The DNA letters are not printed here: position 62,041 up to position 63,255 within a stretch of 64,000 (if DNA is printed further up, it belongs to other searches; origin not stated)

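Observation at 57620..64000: Gamma-glutamyl-amine / N-methylglutamate-type cluster with a non-canonical enzyme set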

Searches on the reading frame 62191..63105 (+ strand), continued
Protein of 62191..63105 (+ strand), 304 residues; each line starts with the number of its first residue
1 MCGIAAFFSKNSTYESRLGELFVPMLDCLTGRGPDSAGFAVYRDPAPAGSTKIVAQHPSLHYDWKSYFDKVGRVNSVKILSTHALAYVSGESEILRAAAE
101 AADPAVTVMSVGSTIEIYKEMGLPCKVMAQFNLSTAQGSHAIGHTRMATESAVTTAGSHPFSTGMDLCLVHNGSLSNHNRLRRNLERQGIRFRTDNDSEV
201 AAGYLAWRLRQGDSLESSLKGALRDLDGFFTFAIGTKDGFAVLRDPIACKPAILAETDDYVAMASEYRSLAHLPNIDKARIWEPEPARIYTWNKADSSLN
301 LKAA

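Call 39: search_protein_families(library=ncbifam, proteins=[L087:5419-6570:-, L090:5801-6928:-, L087:17501-18577:-, L087:18593-19552:-, L087:19549-20103:-, L087:20148-20600:-, L091:11399-12865:-, L089:4181-5728:+, L089:12239-13654:-], max_evalue=0.00001)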
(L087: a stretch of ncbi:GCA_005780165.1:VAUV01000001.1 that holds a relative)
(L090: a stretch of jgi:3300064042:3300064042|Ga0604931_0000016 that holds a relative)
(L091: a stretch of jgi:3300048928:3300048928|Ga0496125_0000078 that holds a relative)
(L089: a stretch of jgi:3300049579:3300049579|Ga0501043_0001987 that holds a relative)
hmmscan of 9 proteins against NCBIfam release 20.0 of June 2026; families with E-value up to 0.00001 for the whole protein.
L087:5419-6570:- (383 aa): 3 families
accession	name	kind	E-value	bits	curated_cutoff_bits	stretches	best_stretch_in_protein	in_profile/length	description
NF008425.0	PRK11259.1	equivalog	4.4e-118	394.5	257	1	2-360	2-362/377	N-methyl-L-tryptophan oxidase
TIGR01377.1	soxA_mon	subfamily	1.4e-71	241.3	479.65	1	5-360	1-362/381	amino oxidase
TIGR03197.1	MnmC_Cterm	equivalog_domain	8.1e-06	25.2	174.2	0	7-206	2-204/400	FAD-dependent 5-carboxymethylaminomethyl-2-thiouridine(34) oxidoreductase MnmC1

L090:5801-6928:- (375 aa): 4 families
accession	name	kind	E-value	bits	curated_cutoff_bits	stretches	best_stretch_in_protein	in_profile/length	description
NF008425.0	PRK11259.1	equivalog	3.5e-118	394.8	257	1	3-370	4-371/377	N-methyl-L-tryptophan oxidase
TIGR01377.1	soxA_mon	subfamily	2.2e-77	260.4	479.65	1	4-362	1-363/381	amino oxidase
TIGR01373.1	soxB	subfamily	1.1e-08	34.4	529.45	1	3-218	30-253/407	sarcosine oxidase subunit beta family protein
TIGR02032.1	GG-red-SF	subfamily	5.6e-08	32.8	158.8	0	4-34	1-31/297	geranylgeranyl reductase family protein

L087:17501-18577:- (358 aa): 0 families

L087:18593-19552:- (319 aa): 13 families
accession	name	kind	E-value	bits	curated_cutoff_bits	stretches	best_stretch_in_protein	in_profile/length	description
TIGR02160.1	PA_CoA_Oxy5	hypoth_equivalog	5.4e-24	84.7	420.8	2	189-318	209-350/352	1,2-phenylacetyl-CoA epoxidase subunit PaaE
NF007964.0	PRK10684.1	equivalog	1.4e-23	83.4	383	1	50-315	53-330/333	NADH oxidoreductase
NF009805.0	PRK13289.1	equivalog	1.5e-23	83.4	432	1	14-223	167-394/399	NO-inducible flavohemoprotein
NF058606.1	GlBtMonoRdsGbcB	equivalog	6.7e-23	81.2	500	2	12-145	24-151/362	glycine betaine monooxygenase reductase subunit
NF040810.1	BenC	equivalog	1.8e-21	76.7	430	1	6-223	109-332/333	benzoate 1,2-dioxygenase electron transfer component BenC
NF045803.1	MethMoxFADbindMmoC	equivalog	3.8e-16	58.8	500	1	32-145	141-246/343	aromatic/alkene monooxygenase hydroxylase FAD-binding subunit MmoC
NF008822.0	PRK11872.1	equivalog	2.5e-13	49.8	402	0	33-147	139-244/341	anthranilate 1,2-dioxygenase electron transfer component AntC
NF004317.0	PRK05713.1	equivalog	2.4e-09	36.9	338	1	237-311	4-77/312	iron-sulfur-binding ferredoxin reductase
TIGR02008.1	fdx_plant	subfamily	5.6e-09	35.7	81.15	1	233-309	3-81/97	ferredoxin [2Fe-2S]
TIGR01941.1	nqrF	equivalog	2.8e-08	33.1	295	0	240-307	40-110/405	NADH:ubiquinone reductase (Na(+)-transporting) subunit F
NF007985.1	PRK10713.1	equivalog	3.4e-07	29.8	75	1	235-282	1-49/81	class I ribonucleotide reductase maintenance protein YfaE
NF041393.1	Frdxn_Halo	equivalog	3.8e-07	30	150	1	243-314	39-110/128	ferredoxin Fer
NF000796.0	PRK00054.1-1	equivalog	2.1e-06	27.2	224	0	104-208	84-191/254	dihydroorotate dehydrogenase electron transfer subunit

L087:19549-20103:- (184 aa): 1 family
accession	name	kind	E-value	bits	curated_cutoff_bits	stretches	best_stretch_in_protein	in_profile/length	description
NF041259.1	mono_DmmA_fam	domain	6e-25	87.5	60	1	75-171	3-101/101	dimethylamine monooxygenase subunit DmmA family protein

L087:20148-20600:- (150 aa): 0 families

L091:11399-12865:- (488 aa): 17 families
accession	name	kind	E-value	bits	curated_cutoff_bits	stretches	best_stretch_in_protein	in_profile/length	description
TIGR00908.1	2A0305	equivalog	7.3e-124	414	381.75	1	22-474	2-442/442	ethanolamine permease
TIGR00909.1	2A0306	subfamily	8.5e-31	107.3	556.8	1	25-445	1-414/429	amino acid transporter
NF053761.1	BrChAATpBcaP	equivalog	4.7e-25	88.6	690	1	21-465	16-455/460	branched-chain amino acid transporter BcaP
NF007876.0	PRK10580.1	equivalog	7.2e-19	68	736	1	28-442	12-423/457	proline-specific permease ProY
NF007602.0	PRK10249.1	equivalog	7.9e-18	64.6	851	1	32-402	28-394/458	phenylalanine transporter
NF007594.0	PRK10238.1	equivalog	9.5e-16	57.7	848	1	30-445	17-426/456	aromatic amino acid transporter AroP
TIGR00913.1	2A0310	subfamily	3.4e-15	55.7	578.7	1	34-458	11-455/480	amino acid permease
TIGR01773.1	GABAperm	equivalog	7.2e-15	54.7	678.1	1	42-457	28-444/452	GABA permease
NF008272.0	PRK11049.1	equivalog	1.5e-14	53.8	732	1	31-465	27-464/470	D-serine/D-alanine/glycine transporter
NF011623.0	PRK15049.1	equivalog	4.4e-14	52.2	773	1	40-472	42-477/499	L-asparagine permease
NF008484.0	PRK11387.1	equivalog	4.6e-14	52.2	716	1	28-465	15-456/471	S-methylmethionine permease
TIGR00906.1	2A0303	subfamily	8e-12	44.3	681.7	1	10-401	14-427/602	cationic amino acid transport permease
TIGR00907.1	2A0304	subfamily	1.9e-09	37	598.3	1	237-401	240-407/482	amino acid permease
TIGR04298.1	his_histam_anti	equivalog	2.9e-09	36.7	750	1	53-404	24-376/429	histidine-histamine antiporter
TIGR03813.2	Gln_GABA_anti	equivalog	1.6e-08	34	650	1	73-452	47-437/479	glutamine/gamma-aminobutyrate antiporter GadC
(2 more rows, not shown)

L089:4181-5728:+ (515 aa): 8 families
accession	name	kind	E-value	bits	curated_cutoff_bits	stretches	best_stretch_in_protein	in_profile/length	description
NF041226.1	BagK_FevA1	equivalog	3.6e-48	164.1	800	1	59-513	6-447/453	bagremycin/ferroverdin biosynthesis FAD-dependent oxygenase BagK/FevA1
NF041227.1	BagG_FevA2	exception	1e-46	159.5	850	1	60-513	12-451/455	bagremycin/ferroverdin biosynthesis FAD-dependent oxygenase BagG/FevA2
TIGR01678.1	FAD_lactone_ox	subfamily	2.5e-12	46.5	396.8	1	88-241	9-162/438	sugar 1,4-lactone oxidase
NF008408.0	PRK11230.1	equivalog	3.6e-08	32.3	897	1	93-288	54-256/499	glycolate oxidase subunit GlcD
TIGR00387.1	glcD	equivalog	1.9e-07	30.3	567.9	1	103-234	6-142/413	glycolate oxidase subunit GlcD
TIGR01679.1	bact_FAD_ox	subfamily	3.4e-07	29.5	292.25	1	94-251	11-165/419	FAD-linked oxidoreductase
NF053785.1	DcplphribOxDprE1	equivalog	1.1e-06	28.1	500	1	97-263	17-185/449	decaprenylphosphoryl-beta-D-ribose oxidase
NF049975.1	2HglutDHaseYdiJ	equivalog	9.1e-06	23.7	1350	0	94-233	51-197/1018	D-2-hydroxyglutarate dehydrogenase YdiJ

L089:12239-13654:- (471 aa): 3 families
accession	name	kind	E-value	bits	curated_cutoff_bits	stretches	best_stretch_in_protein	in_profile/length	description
TIGR00836.1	amt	subfamily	4.1e-62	210.4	343.3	1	17-439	4-406/406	ammonium transporter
TIGR03644.1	marine_trans_1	hypoth_equivalog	4.6e-49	167.3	514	1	13-441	2-403/404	probable ammonium transporter, marine subtype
NF007947.0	PRK10666.1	equivalog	8.2e-15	54.6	657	1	132-439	127-426/428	ammonium transporter AmtB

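Call 43: find_related_loci(query=A2, collection=metagenome_contigs, flank=10000)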
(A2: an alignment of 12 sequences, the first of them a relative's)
Query A2 (441 aa) in metagenome_contigs; peptide patterns used: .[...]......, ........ (x = any residue, [..] = any of these).
600 stretches matched a pattern (row limit reached: there are more); 562 encode a relative of the query (tblastn E <= 1e-3); the best 80 are kept; 80 distinct loci.
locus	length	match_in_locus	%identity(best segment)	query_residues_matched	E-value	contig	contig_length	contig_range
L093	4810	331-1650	95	1-440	0e+0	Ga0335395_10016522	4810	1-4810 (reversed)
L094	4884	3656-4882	96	1-409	0e+0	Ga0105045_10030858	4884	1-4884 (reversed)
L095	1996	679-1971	90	8-438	0e+0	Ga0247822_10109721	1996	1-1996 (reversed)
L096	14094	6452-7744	87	6-436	0e+0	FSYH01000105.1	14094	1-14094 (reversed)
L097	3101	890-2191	86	6-439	0e+0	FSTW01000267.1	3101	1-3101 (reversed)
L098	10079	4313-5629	85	1-439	0e+0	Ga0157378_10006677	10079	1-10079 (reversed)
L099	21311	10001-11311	84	1-437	0e+0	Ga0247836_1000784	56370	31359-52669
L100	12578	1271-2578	84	4-439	0e+0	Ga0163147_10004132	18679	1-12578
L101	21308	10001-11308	80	2-437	0e+0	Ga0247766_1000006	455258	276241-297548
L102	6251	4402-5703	84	8-441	0e+0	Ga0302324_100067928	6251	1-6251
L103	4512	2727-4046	81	2-441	0e+0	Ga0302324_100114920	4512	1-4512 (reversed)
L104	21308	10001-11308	82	2-437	0e+0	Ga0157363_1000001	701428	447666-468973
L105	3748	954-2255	83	6-439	0e+0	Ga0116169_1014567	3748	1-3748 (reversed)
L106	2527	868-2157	82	8-437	0e+0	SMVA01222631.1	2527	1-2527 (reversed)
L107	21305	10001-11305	81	3-437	0e+0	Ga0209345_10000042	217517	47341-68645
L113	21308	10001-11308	82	6-438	0e+0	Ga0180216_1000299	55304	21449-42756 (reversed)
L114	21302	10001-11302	81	8-441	0e+0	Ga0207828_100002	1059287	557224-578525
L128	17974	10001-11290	82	7-436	0e+0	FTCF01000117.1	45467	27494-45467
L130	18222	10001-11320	80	1-440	0e+0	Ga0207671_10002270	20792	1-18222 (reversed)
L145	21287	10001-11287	81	8-436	0e+0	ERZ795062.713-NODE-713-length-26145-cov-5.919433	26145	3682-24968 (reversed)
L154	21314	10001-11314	79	1-438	0e+0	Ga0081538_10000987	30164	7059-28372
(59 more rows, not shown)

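Call 46: search_protein_families(library=ncbifam, proteins=[L114:1748-2989:+, L114:3002-3265:+, L114:3262-6165:+, L114:6162-6842:+, L130:11323-12456:+, L128:11179-12438:+, L130:13441-15285:+, L128:12462-13865:-, L154:15253-18609:-, L114:6882-8252:+], max_evalue=0.00001)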
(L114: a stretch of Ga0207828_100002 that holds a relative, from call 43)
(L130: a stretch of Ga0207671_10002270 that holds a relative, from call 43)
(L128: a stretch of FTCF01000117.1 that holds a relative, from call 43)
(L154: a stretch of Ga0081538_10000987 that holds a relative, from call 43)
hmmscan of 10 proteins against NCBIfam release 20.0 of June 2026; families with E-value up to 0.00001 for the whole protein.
L114:1748-2989:+ (413 aa): 12 families
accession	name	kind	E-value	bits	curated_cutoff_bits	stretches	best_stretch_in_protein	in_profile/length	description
TIGR01373.1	soxB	subfamily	3e-144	480.8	529.45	1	4-401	6-403/407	sarcosine oxidase subunit beta family protein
TIGR02352.1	thiamin_ThiO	equivalog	3e-26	92.4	250.8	1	33-382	2-349/351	glycine oxidase ThiO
NF001933.0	PRK00711.1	subfamily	3.4e-25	88.9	383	2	311-396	330-415/429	D-amino acid dehydrogenase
TIGR01377.1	soxA_mon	subfamily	1e-18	67.3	479.65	1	30-399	1-377/381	amino oxidase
NF008425.0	PRK11259.1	equivalog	7.7e-17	61.3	257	1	28-236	3-203/377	N-methyl-L-tryptophan oxidase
NF050086.1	pipecolate_AmaA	exception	2.5e-16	59.4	600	1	27-393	23-393/425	L-pipecolate oxidase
NF008726.1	PRK11728.1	equivalog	2.4e-13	49.7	299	1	30-256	1-220/389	L-2-hydroxyglutarate oxidase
TIGR03329.1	Phn_aa_oxid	hypoth_equivalog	4.2e-11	42.3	632.8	1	28-351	23-361/460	putative aminophosphonate oxidoreductase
TIGR03364.1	HpnW_proposed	hypoth_equivalog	3e-10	39.7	285.1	1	30-231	1-190/365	TIGR03364 family FAD-dependent oxidoreductase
NF009074.0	PRK12409.1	equivalog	2.5e-09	36.8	494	0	308-384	332-407/410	D-amino acid dehydrogenase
NF005064.0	PRK06481.1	equivalog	1.2e-08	34.1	542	1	20-76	52-106/506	flavocytochrome c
NF058655.1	CrtID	equivalog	6.8e-06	25.2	640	0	184-233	222-271/478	bifunctional phytoene desaturase/3,4-desaturase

L114:3002-3265:+ (87 aa): 1 family
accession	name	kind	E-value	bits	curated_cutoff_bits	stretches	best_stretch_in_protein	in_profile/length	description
TIGR01374.1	soxD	subfamily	3.8e-18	65.5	116.5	1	3-82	1-82/83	sarcosine oxidase subunit delta family protein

L114:3262-6165:+ (967 aa): 42 families (the best 25 are shown)
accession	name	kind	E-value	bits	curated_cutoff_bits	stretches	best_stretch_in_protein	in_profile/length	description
TIGR01372.1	soxA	subfamily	6.5e-246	818.7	1164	1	8-962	7-987/996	sarcosine oxidase subunit alpha family protein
NF001567.0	PRK00389.1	subfamily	1.2e-50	172.4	300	1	587-961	4-352/359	glycine cleavage system aminomethyltransferase GcvT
NF053776.1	TmaoDeMthMsil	equivalog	1.6e-38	132.8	1100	1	622-961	414-753/763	trimethylamine N-oxide demethylase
TIGR00528.1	gcvT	equivalog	2.8e-37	128.5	235.85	1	588-944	3-343/362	glycine cleavage system aminomethyltransferase GcvT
NF010093.0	PRK13579.1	equivalog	2.9e-27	95.4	459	1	589-962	12-364/371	glycine cleavage system aminomethyltransferase GcvT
NF009133.0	PRK12486.1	equivalog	2.2e-23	82.8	410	1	625-954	42-362/369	dimethylsulfoniopropionate demethylase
NF009410.0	PRK12771.1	subfamily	8.4e-13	47.7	516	1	156-208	130-182/566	NAD(P)-binding protein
TIGR04018.1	Bthiol_YpdA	hypoth_equivalog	1.3e-10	40.7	339.9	0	166-196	1-31/316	YpdA family putative bacillithiol disulfide reductase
NF004789.0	PRK06134.1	subfamily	4.1e-10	38.8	747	1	159-203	7-51/581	FAD-dependent oxidoreductase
TIGR01292.1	TRX_reduct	equivalog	8.5e-10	37.9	343.45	1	166-468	2-300/300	thioredoxin-disulfide reductase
NF003585.0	PRK05249.1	equivalog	3.4e-09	35.8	465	1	162-204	4-46/464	Si-specific NAD(P)(+) transhydrogenase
TIGR03997.1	mycofact_OYE_2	equivalog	7.9e-09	34.4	793.15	1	158-285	375-489/645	mycofactocin system FadH/OYE family oxidoreductase 2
NF009477.0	PRK12843.1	equivalog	1.1e-08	34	758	1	159-207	11-59/578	FAD-dependent oxidoreductase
NF009476.0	PRK12839.1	equivalog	1.9e-08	32.9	940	1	160-247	4-91/572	FAD-dependent oxidoreductase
NF053717.1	VnlPnlRedVprA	equivalog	3.2e-08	32.9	600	1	162-205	4-47/481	vinyl phenol reductase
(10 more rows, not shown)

L114:6162-6842:+ (226 aa): 1 family
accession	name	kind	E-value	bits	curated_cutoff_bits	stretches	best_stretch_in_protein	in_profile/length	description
TIGR01375.1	soxG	subfamily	2.3e-10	40.6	143.95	1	74-212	15-152/152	sarcosine oxidase subunit gamma family protein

L130:11323-12456:+ (377 aa): 7 families
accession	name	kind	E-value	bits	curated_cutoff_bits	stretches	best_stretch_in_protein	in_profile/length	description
NF008425.0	PRK11259.1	equivalog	9.9e-68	228.8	257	1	5-364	3-360/377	N-methyl-L-tryptophan oxidase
TIGR01377.1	soxA_mon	subfamily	1.7e-59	201.6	479.65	1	8-362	2-358/381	amino oxidase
TIGR02352.1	thiamin_ThiO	equivalog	7.3e-13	48.3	250.8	1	114-218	115-220/351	glycine oxidase ThiO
NF002480.1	PRK01747.1-1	equivalog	4.8e-09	35.2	540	1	6-216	248-463/645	bifunctional tRNA (5-methylaminomethyl-2-thiouridine)(34)-methyltransferase MnmC2/FAD-dependent 5-carboxymethylaminomethyl-2-thiouridine(34)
NF050086.1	pipecolate_AmaA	exception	2e-08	33.3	600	0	4-44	23-63/425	L-pipecolate oxidase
TIGR03197.1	MnmC_Cterm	equivalog_domain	4.3e-08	32.6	174.2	1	8-216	1-214/400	FAD-dependent 5-carboxymethylaminomethyl-2-thiouridine(34) oxidoreductase MnmC1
NF040813.1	pro_dh_Thprot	equivalog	9.6e-06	24.9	600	0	9-48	2-41/362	D-proline dehydrogenase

L128:11179-12438:+ (419 aa): 17 families
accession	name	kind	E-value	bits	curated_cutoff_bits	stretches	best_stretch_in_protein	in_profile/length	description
NF008425.0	PRK11259.1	equivalog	7.2e-67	225.9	257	1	45-401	5-360/377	N-methyl-L-tryptophan oxidase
TIGR01377.1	soxA_mon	subfamily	5.8e-56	189.9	479.65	1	48-400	4-359/381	amino oxidase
TIGR03197.1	MnmC_Cterm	equivalog_domain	1.7e-16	60.3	174.2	1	48-248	3-210/400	FAD-dependent 5-carboxymethylaminomethyl-2-thiouridine(34) oxidoreductase MnmC1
NF002480.1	PRK01747.1-1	equivalog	8.1e-16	57.6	540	1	40-251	244-462/645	bifunctional tRNA (5-methylaminomethyl-2-thiouridine)(34)-methyltransferase MnmC2/FAD-dependent 5-carboxymethylaminomethyl-2-thiouridine(34)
TIGR02352.1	thiamin_ThiO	equivalog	1.2e-14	54.2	250.8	1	48-247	2-213/351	glycine oxidase ThiO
TIGR03364.1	HpnW_proposed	hypoth_equivalog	3e-10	39.7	285.1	1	47-212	3-173/365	TIGR03364 family FAD-dependent oxidoreductase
NF001933.0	PRK00711.1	subfamily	3e-10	39.7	383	1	48-95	4-50/429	D-amino acid dehydrogenase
NF049967.1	QhpG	equivalog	3.4e-08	32.8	240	1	48-94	2-49/423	flavin-dependent monooxygenase QhpG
NF008726.1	PRK11728.1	equivalog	3.8e-08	32.6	299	1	46-238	2-199/389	L-2-hydroxyglutarate oxidase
NF005951.1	PRK08020.1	equivalog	3e-07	29.6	590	1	45-92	3-50/388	3-demethoxyubiquinol 3-hydroxylase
NF006130.0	PRK08274.1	equivalog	6e-07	28.6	369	1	45-240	6-192/467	FAD-dependent tricarballylate dehydrogenase TcuA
TIGR02032.1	GG-red-SF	subfamily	7.6e-07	29.1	158.8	0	48-77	4-33/297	geranylgeranyl reductase family protein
NF050086.1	pipecolate_AmaA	exception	1.1e-06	27.5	600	0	44-85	25-65/425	L-pipecolate oxidase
NF040813.1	pro_dh_Thprot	equivalog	1.5e-06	27.6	600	0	47-82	2-37/362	D-proline dehydrogenase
NF009074.0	PRK12409.1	equivalog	2.6e-06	26.9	494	0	47-84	4-41/410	D-amino acid dehydrogenase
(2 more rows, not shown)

L130:13441-15285:+ (614 aa): 0 families

L128:12462-13865:- (467 aa): 0 families

L154:15253-18609:- (1118 aa): 0 families

L114:6882-8252:+ (456 aa): 5 families
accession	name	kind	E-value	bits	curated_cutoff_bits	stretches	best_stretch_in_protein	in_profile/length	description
TIGR03105.1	gln_synth_III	equivalog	8e-193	640.8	469.6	1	19-453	2-434/435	type III glutamate--ammonia ligase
TIGR00653.1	GlnA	equivalog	6.2e-110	368.1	429.15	1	16-453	1-461/462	type I glutamate--ammonia ligase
NF045547.1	GGputSyn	equivalog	4.7e-83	279.3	650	1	18-448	5-438/438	gamma-glutamylputrescine synthetase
NF007006.0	PRK09469.1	equivalog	6.3e-53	180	845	2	181-434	196-448/469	glutamate--ammonia ligase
NF041605.1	gln_syn_GlnII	equivalog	7.3e-07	28.6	500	0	105-359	79-321/333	glutamine synthetase GlnII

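Call 50: search_protein_families(library=pfam, proteins=[L145:11296-12498:+, L113:13211-14401:+, L113:11127-12593:+, L113:12594-13154:+, L145:14154-15812:-, L145:4562-6421:-, L130:13441-15285:+, L128:12462-13865:-, L145:13591-14100:+, L114:866-1558:-], max_evalue=0.0001)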
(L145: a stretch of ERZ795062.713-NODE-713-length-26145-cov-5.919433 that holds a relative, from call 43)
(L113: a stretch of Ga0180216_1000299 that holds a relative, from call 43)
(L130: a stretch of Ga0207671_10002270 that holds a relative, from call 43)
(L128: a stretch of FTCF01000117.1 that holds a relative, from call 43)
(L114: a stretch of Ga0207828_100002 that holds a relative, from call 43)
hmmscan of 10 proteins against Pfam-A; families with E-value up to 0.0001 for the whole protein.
L145:11296-12498:+ (400 aa): 6 families
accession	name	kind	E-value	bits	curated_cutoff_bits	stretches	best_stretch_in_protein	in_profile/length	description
PF01266.30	DAO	-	1.9e-63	215.6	27.9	1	13-359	3-352/353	FAD dependent oxidoreductase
PF07992.20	Pyr_redox_2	-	1.2e-08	35.2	26.1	1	157-221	185-245/291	Pyridine nucleotide-disulphide oxidoreductase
PF13454.12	NAD_binding_9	-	8.9e-06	26.2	21.8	0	155-209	98-153/155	FAD-NAD(P)-binding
PF00890.30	FAD_binding_2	-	1.4e-05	24.9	20.4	1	12-213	2-206/414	FAD binding domain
PF13450.12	NAD_binding_8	-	1.9e-05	25.3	21.9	0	14-62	1-49/68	NAD(P)-binding Rossmann-like domain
PF01593.30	Amino_oxidase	-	5.5e-05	23.1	19.8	0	143-214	198-260/443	Flavin containing amine oxidoreductase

L113:13211-14401:+ (396 aa): 6 families
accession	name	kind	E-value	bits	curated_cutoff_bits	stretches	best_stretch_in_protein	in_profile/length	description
PF01266.30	DAO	-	4.2e-61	207.9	27.9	1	7-356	2-353/353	FAD dependent oxidoreductase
PF00890.30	FAD_binding_2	-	1.2e-07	31.8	20.4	0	8-52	3-46/414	FAD binding domain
PF01593.30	Amino_oxidase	-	1.2e-06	28.5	19.8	0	161-208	213-258/443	Flavin containing amine oxidoreductase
PF07992.20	Pyr_redox_2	-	5.1e-06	26.5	26.1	0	152-209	185-240/291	Pyridine nucleotide-disulphide oxidoreductase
PF13450.12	NAD_binding_8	-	9.8e-06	26.2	21.9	1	9-56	1-48/68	NAD(P)-binding Rossmann-like domain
PF00070.33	Pyr_redox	-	7.9e-05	23.5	22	0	7-40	2-35/82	Pyridine nucleotide-disulphide oxidoreductase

L113:11127-12593:+ (488 aa): 1 family
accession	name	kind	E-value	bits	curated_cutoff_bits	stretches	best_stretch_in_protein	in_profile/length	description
PF01546.33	Peptidase_M20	-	2e-17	64.2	24.6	1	156-482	2-205/206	Peptidase family M20/M25/M40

L113:12594-13154:+ (186 aa): 1 family
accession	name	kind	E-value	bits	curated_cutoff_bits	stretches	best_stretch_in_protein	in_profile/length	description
PF05962.17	HutD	-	5.8e-29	101.9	25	1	11-171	4-174/181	HutD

L145:14154-15812:- (552 aa): 0 families

L145:4562-6421:- (619 aa): 0 families

L130:13441-15285:+ (614 aa): 0 families

L128:12462-13865:- (467 aa): 0 families

L145:13591-14100:+ (169 aa): 0 families

L114:866-1558:- (230 aa): 6 families
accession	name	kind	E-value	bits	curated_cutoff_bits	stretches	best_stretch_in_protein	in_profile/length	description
PF01381.28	HTH_3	-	1e-15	57.9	23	1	43-96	1-54/55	Helix-turn-helix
PF13560.12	HTH_31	-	3.2e-14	53.4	27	1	38-93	1-57/64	Helix-turn-helix domain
PF07883.17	Cupin_2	-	4.7e-13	49.1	27.2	1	153-215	8-69/70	Cupin domain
PF12844.13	HTH_19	-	1.2e-10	41.6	30.2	1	40-102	1-63/64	Helix-turn-helix domain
PF13443.12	HTH_26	-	1.8e-07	31.7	22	1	43-95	2-55/63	Cro/C1-type HTH DNA-binding domain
PF02311.25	AraC_binding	-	8.4e-05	22.8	21.1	0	149-214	8-73/135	AraC-like ligand binding domain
